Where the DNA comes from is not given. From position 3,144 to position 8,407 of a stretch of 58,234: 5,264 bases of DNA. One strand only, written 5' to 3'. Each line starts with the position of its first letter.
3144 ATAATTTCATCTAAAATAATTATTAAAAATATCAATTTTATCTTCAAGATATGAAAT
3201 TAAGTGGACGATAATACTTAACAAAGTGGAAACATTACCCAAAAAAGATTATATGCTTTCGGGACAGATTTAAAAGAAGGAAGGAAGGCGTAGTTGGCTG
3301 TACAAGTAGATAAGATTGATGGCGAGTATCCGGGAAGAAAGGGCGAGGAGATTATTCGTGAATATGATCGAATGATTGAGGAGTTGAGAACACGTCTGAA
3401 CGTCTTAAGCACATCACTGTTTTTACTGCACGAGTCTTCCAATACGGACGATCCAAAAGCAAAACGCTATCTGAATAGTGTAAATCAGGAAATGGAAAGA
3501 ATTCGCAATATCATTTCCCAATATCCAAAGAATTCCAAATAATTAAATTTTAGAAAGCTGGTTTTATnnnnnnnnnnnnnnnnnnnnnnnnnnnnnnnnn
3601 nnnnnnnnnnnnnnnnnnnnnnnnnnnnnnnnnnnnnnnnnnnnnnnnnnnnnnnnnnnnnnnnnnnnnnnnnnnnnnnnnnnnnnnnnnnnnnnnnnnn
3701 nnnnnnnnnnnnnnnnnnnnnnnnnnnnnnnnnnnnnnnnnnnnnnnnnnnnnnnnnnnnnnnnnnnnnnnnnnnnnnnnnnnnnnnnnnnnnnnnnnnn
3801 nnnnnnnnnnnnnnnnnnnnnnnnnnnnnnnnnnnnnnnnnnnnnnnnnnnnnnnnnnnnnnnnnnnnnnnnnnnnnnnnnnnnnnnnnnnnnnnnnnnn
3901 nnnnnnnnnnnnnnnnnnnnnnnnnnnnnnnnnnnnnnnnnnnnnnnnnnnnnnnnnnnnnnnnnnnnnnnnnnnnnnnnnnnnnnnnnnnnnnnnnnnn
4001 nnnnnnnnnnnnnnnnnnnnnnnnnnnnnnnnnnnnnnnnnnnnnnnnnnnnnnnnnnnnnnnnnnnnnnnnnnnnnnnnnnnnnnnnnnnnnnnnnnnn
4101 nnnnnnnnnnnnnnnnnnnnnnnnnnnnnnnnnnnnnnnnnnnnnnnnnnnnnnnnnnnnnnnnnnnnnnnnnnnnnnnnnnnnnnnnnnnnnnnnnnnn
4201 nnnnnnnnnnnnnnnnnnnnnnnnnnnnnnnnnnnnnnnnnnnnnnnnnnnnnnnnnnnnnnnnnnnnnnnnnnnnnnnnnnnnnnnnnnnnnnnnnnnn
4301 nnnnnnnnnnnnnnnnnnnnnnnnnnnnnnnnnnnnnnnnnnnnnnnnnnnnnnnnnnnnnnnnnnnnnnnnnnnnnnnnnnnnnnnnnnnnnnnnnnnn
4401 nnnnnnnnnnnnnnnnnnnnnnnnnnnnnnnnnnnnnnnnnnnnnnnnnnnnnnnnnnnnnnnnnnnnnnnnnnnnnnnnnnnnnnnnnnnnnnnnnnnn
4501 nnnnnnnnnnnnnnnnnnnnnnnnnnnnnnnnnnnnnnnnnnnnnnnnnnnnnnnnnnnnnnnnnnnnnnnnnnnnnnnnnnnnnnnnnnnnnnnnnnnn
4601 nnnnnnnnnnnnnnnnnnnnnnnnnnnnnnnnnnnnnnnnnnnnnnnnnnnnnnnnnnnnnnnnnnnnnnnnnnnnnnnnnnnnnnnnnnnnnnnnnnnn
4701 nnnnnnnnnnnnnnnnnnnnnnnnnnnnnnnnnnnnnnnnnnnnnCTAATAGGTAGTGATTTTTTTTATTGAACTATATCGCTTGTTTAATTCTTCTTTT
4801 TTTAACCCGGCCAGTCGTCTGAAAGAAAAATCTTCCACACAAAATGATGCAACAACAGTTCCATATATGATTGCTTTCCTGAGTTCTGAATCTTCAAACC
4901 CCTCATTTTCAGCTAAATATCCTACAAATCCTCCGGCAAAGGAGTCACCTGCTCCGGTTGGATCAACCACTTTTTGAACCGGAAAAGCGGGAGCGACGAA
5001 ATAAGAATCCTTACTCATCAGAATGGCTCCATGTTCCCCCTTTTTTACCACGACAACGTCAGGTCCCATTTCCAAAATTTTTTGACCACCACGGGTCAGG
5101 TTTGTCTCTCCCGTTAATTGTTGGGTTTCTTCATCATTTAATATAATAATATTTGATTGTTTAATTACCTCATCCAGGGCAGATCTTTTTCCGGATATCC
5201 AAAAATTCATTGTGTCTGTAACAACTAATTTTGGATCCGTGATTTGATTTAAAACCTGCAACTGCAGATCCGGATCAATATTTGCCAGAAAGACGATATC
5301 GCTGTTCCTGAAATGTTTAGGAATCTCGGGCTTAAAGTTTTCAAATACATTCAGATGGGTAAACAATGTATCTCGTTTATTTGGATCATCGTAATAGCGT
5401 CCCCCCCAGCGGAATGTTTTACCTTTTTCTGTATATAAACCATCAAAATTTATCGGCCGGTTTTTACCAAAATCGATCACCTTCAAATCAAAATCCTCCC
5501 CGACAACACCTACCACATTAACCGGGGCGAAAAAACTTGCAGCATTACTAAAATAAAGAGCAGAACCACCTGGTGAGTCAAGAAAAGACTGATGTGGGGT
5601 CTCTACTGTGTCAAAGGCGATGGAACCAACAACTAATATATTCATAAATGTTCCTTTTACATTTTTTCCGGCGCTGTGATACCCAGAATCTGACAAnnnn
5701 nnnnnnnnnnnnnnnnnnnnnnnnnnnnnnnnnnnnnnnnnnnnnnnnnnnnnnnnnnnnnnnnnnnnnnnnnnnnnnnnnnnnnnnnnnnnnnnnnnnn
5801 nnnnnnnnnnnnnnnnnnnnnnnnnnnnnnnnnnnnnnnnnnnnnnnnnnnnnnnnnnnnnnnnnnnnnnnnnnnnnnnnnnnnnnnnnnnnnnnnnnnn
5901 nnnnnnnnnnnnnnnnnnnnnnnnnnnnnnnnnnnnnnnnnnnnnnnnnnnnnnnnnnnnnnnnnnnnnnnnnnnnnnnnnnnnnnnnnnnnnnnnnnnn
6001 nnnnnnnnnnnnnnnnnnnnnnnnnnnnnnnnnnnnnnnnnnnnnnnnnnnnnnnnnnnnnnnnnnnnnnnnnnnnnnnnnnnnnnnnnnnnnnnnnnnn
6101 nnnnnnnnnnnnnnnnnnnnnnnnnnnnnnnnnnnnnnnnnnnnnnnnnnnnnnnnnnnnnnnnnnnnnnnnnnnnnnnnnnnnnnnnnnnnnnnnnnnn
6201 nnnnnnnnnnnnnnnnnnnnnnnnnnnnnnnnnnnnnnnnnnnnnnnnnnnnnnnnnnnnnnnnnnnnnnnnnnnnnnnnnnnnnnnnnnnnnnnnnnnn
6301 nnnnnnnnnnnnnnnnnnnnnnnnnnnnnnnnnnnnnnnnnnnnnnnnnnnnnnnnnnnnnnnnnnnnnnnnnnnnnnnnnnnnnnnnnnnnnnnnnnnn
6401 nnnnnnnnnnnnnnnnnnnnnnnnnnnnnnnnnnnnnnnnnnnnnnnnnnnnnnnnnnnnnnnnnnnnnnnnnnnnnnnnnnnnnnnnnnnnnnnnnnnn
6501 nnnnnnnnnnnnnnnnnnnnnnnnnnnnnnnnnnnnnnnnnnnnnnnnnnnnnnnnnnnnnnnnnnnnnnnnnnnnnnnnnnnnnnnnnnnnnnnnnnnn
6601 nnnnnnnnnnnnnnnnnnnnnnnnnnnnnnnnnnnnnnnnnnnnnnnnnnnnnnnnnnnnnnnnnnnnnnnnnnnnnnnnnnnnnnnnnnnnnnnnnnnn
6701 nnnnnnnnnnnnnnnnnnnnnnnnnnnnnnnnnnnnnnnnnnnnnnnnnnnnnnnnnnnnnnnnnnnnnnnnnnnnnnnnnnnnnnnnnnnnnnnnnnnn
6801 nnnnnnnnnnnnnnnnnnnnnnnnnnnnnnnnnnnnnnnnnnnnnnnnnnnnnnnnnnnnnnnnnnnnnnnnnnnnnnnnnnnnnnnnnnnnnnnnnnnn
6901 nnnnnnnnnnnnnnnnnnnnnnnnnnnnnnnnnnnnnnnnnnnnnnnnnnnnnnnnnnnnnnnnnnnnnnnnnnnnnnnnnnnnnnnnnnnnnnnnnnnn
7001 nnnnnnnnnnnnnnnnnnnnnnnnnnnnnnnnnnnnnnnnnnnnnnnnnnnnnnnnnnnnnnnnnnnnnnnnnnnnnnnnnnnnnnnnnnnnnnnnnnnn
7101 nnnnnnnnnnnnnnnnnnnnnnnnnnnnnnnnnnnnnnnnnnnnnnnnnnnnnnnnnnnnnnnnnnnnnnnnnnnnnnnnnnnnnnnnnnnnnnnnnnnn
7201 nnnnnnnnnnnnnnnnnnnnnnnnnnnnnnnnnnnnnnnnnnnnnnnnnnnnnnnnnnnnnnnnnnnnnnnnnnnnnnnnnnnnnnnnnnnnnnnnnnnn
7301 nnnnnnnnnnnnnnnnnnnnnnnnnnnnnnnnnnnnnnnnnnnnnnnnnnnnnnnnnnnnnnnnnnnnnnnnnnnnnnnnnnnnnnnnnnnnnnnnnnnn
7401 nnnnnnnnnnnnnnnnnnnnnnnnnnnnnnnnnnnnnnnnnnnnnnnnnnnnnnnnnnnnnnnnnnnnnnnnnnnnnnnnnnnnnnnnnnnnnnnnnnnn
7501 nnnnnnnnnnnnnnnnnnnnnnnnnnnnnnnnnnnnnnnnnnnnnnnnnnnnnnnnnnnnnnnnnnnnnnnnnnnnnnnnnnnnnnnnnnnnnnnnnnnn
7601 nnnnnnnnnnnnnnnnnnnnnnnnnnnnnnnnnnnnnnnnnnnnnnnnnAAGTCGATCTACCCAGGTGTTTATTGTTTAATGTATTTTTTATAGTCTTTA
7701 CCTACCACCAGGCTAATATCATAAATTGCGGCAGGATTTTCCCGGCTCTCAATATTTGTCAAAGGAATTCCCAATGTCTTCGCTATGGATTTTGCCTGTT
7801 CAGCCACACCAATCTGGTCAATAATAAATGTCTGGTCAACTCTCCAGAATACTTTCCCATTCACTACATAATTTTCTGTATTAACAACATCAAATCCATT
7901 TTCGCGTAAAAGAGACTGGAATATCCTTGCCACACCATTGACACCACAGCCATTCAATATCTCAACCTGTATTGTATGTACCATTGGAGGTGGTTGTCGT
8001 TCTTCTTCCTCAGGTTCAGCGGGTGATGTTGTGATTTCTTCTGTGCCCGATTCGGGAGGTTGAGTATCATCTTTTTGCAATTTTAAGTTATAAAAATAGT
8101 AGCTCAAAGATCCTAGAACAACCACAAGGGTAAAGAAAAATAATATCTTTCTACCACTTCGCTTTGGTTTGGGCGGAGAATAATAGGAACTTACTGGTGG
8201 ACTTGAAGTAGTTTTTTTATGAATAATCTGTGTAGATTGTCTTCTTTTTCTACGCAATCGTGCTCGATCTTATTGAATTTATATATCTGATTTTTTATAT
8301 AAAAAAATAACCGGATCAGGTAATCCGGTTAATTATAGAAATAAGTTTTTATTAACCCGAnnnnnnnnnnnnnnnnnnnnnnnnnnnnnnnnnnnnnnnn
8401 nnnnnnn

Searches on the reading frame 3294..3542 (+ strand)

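Call 24: search_protein_families(library=pfam, proteins=[window:3294-3542:+], max_evalue=0.01)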
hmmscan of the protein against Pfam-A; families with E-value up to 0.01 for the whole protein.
window:3294-3542:+ (82 aa): 1 family
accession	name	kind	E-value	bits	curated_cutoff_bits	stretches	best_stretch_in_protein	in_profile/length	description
PF00512.31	HisKA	-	9.8e-06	26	26.9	1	30-76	12-56/66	His Kinase A (phospho-acceptor) domain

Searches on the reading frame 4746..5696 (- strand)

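Call 77: search_protein_families(library=pfam, proteins=[window:4746-5696:-], max_evalue=0.0001)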
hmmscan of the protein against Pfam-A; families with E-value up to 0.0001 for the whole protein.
window:4746-5696:- (316 aa): 2 families
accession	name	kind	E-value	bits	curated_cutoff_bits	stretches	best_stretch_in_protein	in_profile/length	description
PF00294.29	PfkB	-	4.9e-26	92.2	25.8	1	35-289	28-292/302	pfkB family carbohydrate kinase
PF08543.17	Phos_pyr_kin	-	7.4e-06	26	27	1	147-270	86-220/246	Phosphomethylpyrimidine kinase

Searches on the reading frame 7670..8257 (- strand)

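Call 77: search_protein_families(library=pfam, proteins=[window:7670-8257:-], max_evalue=0.0001)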
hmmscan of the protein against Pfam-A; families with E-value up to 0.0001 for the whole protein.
window:7670-8257:- (195 aa): 1 family
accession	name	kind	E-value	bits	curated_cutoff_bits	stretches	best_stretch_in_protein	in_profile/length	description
PF13399.11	LytR_C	-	8.1e-14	52.8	22.2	1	95-189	1-86/86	LytR cell envelope-related transcriptional attenuator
